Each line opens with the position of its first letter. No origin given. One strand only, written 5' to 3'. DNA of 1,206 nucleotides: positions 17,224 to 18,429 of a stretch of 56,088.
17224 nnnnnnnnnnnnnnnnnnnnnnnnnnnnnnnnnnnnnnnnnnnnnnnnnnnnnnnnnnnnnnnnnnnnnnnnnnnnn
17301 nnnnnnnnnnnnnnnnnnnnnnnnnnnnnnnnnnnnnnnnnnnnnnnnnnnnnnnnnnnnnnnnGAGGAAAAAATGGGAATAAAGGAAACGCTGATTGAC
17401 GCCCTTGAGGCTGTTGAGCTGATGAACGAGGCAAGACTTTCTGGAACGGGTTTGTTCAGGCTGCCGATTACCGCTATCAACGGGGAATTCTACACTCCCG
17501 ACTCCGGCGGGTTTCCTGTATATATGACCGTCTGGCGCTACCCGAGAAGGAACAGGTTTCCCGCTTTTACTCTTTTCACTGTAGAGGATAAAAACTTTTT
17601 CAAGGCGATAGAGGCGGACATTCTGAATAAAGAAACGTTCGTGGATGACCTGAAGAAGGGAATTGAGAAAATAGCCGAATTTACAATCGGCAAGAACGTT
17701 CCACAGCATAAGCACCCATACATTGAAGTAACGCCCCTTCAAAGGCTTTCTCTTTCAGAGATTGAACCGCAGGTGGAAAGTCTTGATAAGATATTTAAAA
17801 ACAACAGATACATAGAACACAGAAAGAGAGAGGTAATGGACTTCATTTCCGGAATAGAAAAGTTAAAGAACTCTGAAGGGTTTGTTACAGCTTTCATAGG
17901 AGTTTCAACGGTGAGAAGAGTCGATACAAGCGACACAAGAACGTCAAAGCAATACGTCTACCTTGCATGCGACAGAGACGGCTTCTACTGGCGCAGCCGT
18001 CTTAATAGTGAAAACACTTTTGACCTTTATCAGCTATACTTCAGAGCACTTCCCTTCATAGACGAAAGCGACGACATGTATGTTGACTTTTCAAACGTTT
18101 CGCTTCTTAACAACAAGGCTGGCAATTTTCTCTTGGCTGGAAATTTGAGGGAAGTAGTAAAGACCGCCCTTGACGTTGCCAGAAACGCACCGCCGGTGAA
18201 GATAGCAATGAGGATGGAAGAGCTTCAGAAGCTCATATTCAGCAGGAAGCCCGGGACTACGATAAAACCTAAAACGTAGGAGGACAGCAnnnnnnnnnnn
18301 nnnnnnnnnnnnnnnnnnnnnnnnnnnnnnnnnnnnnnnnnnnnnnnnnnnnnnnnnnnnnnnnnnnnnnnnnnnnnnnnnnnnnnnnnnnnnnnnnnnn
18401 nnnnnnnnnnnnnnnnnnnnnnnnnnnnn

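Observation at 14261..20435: Six-gene translationally coupled operon: MoxR AAA+ / VWA / unknown / PilT-VirB11-like ATPase / two unknowns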

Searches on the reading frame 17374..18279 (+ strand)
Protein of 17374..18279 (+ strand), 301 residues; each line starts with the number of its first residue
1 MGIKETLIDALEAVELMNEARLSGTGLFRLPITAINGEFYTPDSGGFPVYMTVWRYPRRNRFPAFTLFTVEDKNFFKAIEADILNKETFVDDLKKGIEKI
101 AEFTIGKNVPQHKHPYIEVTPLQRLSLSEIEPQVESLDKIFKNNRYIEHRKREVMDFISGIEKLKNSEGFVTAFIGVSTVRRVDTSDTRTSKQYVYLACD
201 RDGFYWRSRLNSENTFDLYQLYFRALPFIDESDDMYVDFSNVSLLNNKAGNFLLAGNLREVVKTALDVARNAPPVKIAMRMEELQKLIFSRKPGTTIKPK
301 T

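Call 3: search_protein_families(library=pfam, proteins=[window:17374-18279:+], max_evalue=0.1)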
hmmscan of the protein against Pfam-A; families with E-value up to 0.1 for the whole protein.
window:17374-18279:+ (301 aa): 0 families

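Call 6: search_protein_families(library=ncbifam, proteins=[window:17374-18279:+], max_evalue=0.1)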
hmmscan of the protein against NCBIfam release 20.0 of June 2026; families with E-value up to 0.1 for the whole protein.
window:17374-18279:+ (301 aa): 0 families

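Call 7: search_protein_families(library=padloc, proteins=[window:17374-18279:+], max_evalue=0.1)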
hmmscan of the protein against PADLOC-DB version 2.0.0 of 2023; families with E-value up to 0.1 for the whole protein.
window:17374-18279:+ (301 aa): 0 families

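Call 8: find_encoding_contigs(protein=window:17374-18279:+, flank=10000, max_places=10)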
Protein window:17374-18279:+ (301 aa): no gene with exactly this product is on record in the collection.

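Call 9: find_homologous_proteins(query=window:17374-18279:+, max_evalue=0.001)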
Query window:17374-18279:+ (301 aa): 1 proteins with E <= 0.001 among 1208 candidates.
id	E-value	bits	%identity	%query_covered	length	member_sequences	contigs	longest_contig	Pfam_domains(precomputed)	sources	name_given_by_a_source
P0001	6.6e-198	674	100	100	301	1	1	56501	-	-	-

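Call 11: search_dna_similar(query=window:17374-18279:+, collection=plasmids, mode=protein, max_rows=25, max_evalue=1)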
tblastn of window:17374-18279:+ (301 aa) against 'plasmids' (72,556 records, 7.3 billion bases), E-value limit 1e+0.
No match.

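Call 25: find_related_loci(query=A1, collection=genome_contigs, flank=10000)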
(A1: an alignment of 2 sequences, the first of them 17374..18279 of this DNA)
Query A1 (301 aa) in genome_contigs; peptide patterns used: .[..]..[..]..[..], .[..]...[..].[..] (x = any residue, [..] = any of these).
402 stretches matched a pattern, but none encodes a relative of the query by tblastn (E <= 1e-3).

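Call 26: find_related_loci(query=A1, collection=viral_contigs, flank=10000)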
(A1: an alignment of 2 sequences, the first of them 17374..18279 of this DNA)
Query A1 (301 aa) in viral_contigs; peptide patterns used: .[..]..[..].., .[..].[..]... (x = any residue, [..] = any of these).
318 stretches matched a pattern, but none encodes a relative of the query by tblastn (E <= 1e-3).

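Call 44: search_protein_families(library=phrogs, proteins=[window:17374-18279:+], max_evalue=0.1)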
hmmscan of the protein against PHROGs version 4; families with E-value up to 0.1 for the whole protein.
window:17374-18279:+ (301 aa): 1 family
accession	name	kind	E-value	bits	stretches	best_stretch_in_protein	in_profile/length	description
phrog_32767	-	unknown function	0.031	15.5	0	193-247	8-64/78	-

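Call 48: predict_structure(protein=window:17374-18279:+)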
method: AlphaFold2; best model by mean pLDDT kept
length: 301 residues; sequences in the alignment: 1
mean_pLDDT: 38.4   pTM: 0.29
mean pLDDT of the five models: 38.4, 32.0, 29.6, 28.9, 27.3
residues with pLDDT >= 90: 0; 70-90: 0; 50-70: 53; < 50: 248
segments of 3 or more residues with pLDDT < 50: 1-5, 20-27, 34-38, 42-44, 55-62, 69-82, 101-301
pLDDT, mean of each block of 10 residues (from residue 1): 50 52 46 49 51 47 50 42 53 57 40 27 33 35 34 43 37 31 32 35 34 29 30 31 30 30 32 27 34 33 33
secondary structure, 60 per line:
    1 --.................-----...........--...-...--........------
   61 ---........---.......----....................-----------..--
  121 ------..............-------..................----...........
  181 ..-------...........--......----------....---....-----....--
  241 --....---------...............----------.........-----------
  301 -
elements in order: H3-19 E25-35 E38-40 E47-54 E64-71 E75-81 H86-105 H127-140 H148-165 E170-182 E190-200 E203-208 E219-222 E226-229 E235-238 E243-246 H256-270 H281-289

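Call 49: search_protein_representatives(protein=window:17374-18279:+)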
Query: 301 residues. Proteins with E-value up to 0.001 (for the whole library): 6; up to 1e-10: 6; up to 1e-30: 2. The best 6 are listed.
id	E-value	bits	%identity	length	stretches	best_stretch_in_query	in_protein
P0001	2.1e-198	673.8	100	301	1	1-301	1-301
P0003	2.7e-60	220.6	37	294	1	4-294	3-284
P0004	1.1e-21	93.9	32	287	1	1-287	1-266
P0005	8.9e-19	84.4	29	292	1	2-290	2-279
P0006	2.9e-14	69.6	27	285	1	5-288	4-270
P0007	3.2e-14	69.4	26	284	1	5-273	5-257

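Call 51: find_homologous_proteins(query=A3, max_evalue=0.001)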
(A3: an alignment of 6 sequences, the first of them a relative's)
Query A3 (6 sequences) (301 aa, profile of the alignment): 2 proteins with E <= 0.001 among 7469 candidates.
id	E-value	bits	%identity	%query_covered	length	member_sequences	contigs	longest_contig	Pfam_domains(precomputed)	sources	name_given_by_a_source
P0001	9.8e-113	394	100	100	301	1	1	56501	-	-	-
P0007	1.3e-109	384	27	95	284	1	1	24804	-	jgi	-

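Call 52: find_encoding_contigs(protein=P0007, flank=10000, max_places=6)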
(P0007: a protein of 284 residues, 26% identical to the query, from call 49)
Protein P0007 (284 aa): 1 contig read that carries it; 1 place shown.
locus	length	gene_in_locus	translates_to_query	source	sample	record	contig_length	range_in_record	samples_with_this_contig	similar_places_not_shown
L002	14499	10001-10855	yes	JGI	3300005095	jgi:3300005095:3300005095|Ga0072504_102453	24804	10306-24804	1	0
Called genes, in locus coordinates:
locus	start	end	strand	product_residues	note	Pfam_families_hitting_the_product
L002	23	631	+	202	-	-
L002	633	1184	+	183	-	PF03524:CagX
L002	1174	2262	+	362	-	-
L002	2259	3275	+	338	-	-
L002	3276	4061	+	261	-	-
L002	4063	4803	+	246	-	-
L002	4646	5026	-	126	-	-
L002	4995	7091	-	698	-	PF10412:TrwB_AAD_bind (faint), PF12696:TraG-D_C (weak)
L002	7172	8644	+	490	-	PF20030:bpMoxR, PF07728:AAA_5, PF17868:AAA_lid_8 (faint)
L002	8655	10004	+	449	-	PF05762:VWA_CoxE, PF13519:VWA_2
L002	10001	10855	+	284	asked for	-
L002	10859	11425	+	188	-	-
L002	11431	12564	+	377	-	PF00437:T2SSE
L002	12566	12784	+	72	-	-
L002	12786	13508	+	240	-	-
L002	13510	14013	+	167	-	PF01464:SLT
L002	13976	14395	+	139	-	-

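Call 53: find_encoding_contigs(protein=P0004, flank=10000, max_places=6)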
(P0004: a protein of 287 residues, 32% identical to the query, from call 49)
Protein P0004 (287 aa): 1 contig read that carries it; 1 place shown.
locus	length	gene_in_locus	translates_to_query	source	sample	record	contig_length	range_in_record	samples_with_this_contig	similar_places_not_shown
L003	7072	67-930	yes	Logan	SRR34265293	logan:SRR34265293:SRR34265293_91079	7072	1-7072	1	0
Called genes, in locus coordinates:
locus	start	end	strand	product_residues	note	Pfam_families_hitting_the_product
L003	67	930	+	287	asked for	-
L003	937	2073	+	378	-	PF00437:T2SSE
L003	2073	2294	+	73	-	-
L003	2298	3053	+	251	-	-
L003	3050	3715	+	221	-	-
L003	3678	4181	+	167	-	PF01464:SLT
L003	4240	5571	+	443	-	-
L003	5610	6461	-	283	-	-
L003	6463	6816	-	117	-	-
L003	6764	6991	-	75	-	-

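Call 54: find_encoding_contigs(protein=P0005, flank=10000, max_places=6)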
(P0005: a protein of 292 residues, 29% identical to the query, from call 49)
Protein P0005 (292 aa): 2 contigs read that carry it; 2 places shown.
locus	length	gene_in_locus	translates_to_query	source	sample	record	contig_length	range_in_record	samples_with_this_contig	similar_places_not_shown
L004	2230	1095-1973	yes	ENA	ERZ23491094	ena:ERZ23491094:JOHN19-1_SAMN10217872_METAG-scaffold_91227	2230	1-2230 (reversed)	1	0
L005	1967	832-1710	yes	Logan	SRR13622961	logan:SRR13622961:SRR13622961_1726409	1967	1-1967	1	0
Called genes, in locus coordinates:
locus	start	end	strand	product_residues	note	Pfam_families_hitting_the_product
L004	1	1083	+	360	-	?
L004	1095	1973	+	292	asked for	-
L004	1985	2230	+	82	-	?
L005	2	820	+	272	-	?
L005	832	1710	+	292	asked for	-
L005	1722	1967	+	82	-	?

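Call 55: find_encoding_contigs(protein=P0006, flank=10000, max_places=6)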
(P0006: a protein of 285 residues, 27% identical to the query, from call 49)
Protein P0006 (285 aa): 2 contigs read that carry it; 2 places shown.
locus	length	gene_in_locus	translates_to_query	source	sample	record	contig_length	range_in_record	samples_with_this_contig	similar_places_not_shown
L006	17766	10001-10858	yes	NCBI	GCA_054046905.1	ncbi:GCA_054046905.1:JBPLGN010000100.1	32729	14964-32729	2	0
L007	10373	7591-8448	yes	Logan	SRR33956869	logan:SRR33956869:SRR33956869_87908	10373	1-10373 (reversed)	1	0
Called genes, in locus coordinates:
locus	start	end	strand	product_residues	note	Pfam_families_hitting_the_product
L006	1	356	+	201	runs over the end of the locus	-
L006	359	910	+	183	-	PF03524:CagX (weak)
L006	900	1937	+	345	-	-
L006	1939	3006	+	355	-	-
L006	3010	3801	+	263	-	-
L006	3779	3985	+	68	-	-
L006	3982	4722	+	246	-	-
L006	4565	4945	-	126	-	-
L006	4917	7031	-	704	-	PF10412:TrwB_AAD_bind (faint), PF12696:TraG-D_C (weak)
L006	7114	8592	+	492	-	PF17868:AAA_lid_8 (faint), PF20030:bpMoxR, PF07728:AAA_5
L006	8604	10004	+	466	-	PF00092:VWA (weak), PF13519:VWA_2 (weak)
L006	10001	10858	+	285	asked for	-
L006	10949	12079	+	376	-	PF00437:T2SSE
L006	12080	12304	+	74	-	-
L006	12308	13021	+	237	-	-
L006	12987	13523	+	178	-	PF01464:SLT, PF18896:SLT_3 (weak)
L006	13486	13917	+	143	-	-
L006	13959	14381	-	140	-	-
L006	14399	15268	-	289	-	-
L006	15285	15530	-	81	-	-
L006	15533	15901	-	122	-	-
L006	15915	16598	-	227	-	-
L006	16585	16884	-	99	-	-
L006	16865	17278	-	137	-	-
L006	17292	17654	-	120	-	-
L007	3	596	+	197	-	?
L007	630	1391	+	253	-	-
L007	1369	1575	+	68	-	-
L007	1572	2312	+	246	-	-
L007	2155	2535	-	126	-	-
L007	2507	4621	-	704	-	PF10412:TrwB_AAD_bind (faint), PF12696:TraG-D_C (weak)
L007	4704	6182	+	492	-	PF17868:AAA_lid_8 (faint), PF20030:bpMoxR, PF07728:AAA_5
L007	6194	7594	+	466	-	PF00092:VWA (weak), PF13519:VWA_2 (weak)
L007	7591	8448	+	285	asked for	-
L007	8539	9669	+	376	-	PF00437:T2SSE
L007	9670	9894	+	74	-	-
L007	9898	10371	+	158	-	?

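Call 65: predict_structure(alignment_id=A3)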
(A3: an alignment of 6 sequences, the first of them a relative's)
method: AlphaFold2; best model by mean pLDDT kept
length: 301 residues; sequences in the alignment: 6
mean_pLDDT: 87.2   pTM: 0.84
mean pLDDT of the five models: 87.2, 86.0, 79.6, 60.7, 50.4
residues with pLDDT >= 90: 182; 70-90: 89; 50-70: 20; < 50: 10
segments of 3 or more residues with pLDDT < 50: 294-301
pLDDT, mean of each block of 10 residues (from residue 1): 87 86 90 94 92 82 92 91 91 96 94 90 92 80 58 82 87 89 75 90 94 92 94 93 92 94 92 95 94 45 37
secondary structure, 60 per line:
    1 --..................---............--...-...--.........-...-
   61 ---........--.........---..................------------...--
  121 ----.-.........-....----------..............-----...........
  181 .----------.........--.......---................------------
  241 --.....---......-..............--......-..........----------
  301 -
elements in order: H3-20 E24-35 E38-40 E47-55 E64-71 E74-82 H86-103 E116-118 H127-135 H137-140 H151-164 E170-181 E192-200 E203-209 H213-228 E243-247 E251-256 H258-271 H274-279 H281-290

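Call 68: fold_search(model_id=the predicted structure, library=pdb)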
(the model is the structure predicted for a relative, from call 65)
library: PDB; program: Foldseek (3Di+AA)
matches with E <= 10: 560; with E <= 0.001: 0
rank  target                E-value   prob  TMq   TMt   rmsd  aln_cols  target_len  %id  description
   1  4xrt_B                1.8e-02  0.25  0.20  0.20  17.7       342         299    7  Crystal structure of the di-domain ARO/CYC StfQ from the steffimycin biosynthetic pathway (released 2015-12-02)
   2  4xrt_A                2.9e-02  0.18  0.21  0.21  17.0       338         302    8  Crystal structure of the di-domain ARO/CYC StfQ from the steffimycin biosynthetic pathway (released 2015-12-02)
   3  5nj9_D                4.0e-02  0.14  0.15  0.12  19.4       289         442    8  E. coli Microcin-processing metalloprotease TldD/E with DRVY angiotensin fragment bound (released 2017-10-04)
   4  9njb_A                7.0e-02  0.04  0.10  0.07  20.9       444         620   11  hPNPase RNA pre-catalytic state (released 2025-12-10)
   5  9tp6_B                1.0e-01  0.04  0.11  0.13  21.1       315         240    8  Structure of LolA3 from Porphyromonas gingivalis (released 2026-02-18)
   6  5nj5_B                1.2e-01  0.08  0.14  0.11  19.8       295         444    9  E. coli Microcin-processing metalloprotease TldD/E with phosphate bound (released 2017-10-04)
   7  5eo6_B                1.6e-01  0.08  0.15  0.15  17.8       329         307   10  Coproporphyrinogen III oxidase (HemF) from Acinetobacter baumannii (released 2015-12-02)
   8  5bp4_A                1.9e-01  0.06  0.13  0.05  21.1       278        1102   11  Modifying region (DH-ER-KR) of a mycocerosic acid synthase-like (MAS-like) PKS (released 2016-03-09)
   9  5tz7_B                2.3e-01  0.06  0.12  0.13  19.0       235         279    9  Crystal Structure of CurK Dehydratase D1169N Inactive Mutant (released 2017-01-11)
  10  9cxi_A                2.3e-01  0.04  0.13  0.07  21.6       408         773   10  Structure of PDE6C in complex with the rod inhibitory p gamma subunit in the absence of added cGMP (released 2024-12-18)
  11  5i7n                  2.3e-01  0.03  0.11  0.10  19.8       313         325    8  MaoC-like dehydratase (released 2016-07-06)
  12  5eo6_A                3.0e-01  0.06  0.15  0.15  18.0       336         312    9  Coproporphyrinogen III oxidase (HemF) from Acinetobacter baumannii (released 2015-12-02)
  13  2qt8_B                3.0e-01  0.06  0.13  0.13  17.8       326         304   10  Coproporphyrinogen III oxidase from Leishmania major (released 2007-09-04)
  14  5bp2_C                3.2e-01  0.06  0.13  0.14  20.6       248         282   12  Dehydratase domain (DH) of a mycocerosic acid synthase-like (MAS-like) PKS, crystal form 1 (released 2016-03-09)
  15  7zmf_B                3.3e-01  0.05  0.14  0.15  21.7       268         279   12  Dehydratase domain of module 3 from Brevibacillus Brevis orphan BGC11 (released 2022-09-21)
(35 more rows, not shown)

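Call 76: fold_search(model_id=the predicted structure, library=viral)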
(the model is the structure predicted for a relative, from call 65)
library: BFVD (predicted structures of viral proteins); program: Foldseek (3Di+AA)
matches with E <= 10: 476; with E <= 0.001: 0
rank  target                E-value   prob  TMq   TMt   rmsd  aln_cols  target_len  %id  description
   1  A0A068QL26            8.6e-02  0.06  0.11  0.11  18.6       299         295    9  Proliferating cell nuclear antigen [Armadillidium vulgare iridescent virus]
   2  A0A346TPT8            1.4e-01  0.20  0.20  0.21  17.7       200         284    8  ORF152 [Mythimna unipuncta nucleopolyhedrovirus]
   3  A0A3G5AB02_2          1.8e-01  0.08  0.17  0.07  18.6       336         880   13  Uncharacterized protein [Hyperionvirus sp.]
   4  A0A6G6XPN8            1.9e-01  0.10  0.13  0.08  13.7       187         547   10  (no name in the UniProt tables at hand)
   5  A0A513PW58            2.0e-01  0.06  0.16  0.14  20.3       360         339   11  Uncharacterized protein [Vibrio phage 2 TSL-2019]
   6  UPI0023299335         2.1e-01  0.02  0.09  0.11  23.1       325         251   10  (no name look-up for this kind of identifier)
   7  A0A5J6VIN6            2.5e-01  0.05  0.15  0.12  20.5       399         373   11  TATA-box binding protein [Megaviridae environmental sample]
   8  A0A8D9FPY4            2.6e-01  0.08  0.13  0.15  18.1       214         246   14  Uncharacterized protein [uncultured marine phage]
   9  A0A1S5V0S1            2.6e-01  0.05  0.16  0.18  15.6       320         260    8  (no name in the UniProt tables at hand)
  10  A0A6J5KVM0            2.8e-01  0.07  0.17  0.11  20.3       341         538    7  PolyPPase_VTC_like domain containing protein [uncultured Caudovirales phage]
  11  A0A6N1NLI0            2.8e-01  0.04  0.14  0.14  14.7       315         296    9  Putative orfan [Tupanvirus soda lake]
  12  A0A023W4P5            3.5e-01  0.04  0.10  0.18  18.5       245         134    8  Uncharacterized protein [Serratia phage PS2]
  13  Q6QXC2                4.6e-01  0.10  0.14  0.11  17.6       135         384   14  non-specific serine/threonine protein kinase [Agrotis segetum granulosis virus]
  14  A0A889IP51            5.1e-01  0.30  0.17  0.30  10.5        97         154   15  (no name in the UniProt tables at hand)
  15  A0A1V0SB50            5.1e-01  0.12  0.14  0.10   7.2        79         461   13  Serine/threonine protein kinase [Catovirus CTV1]
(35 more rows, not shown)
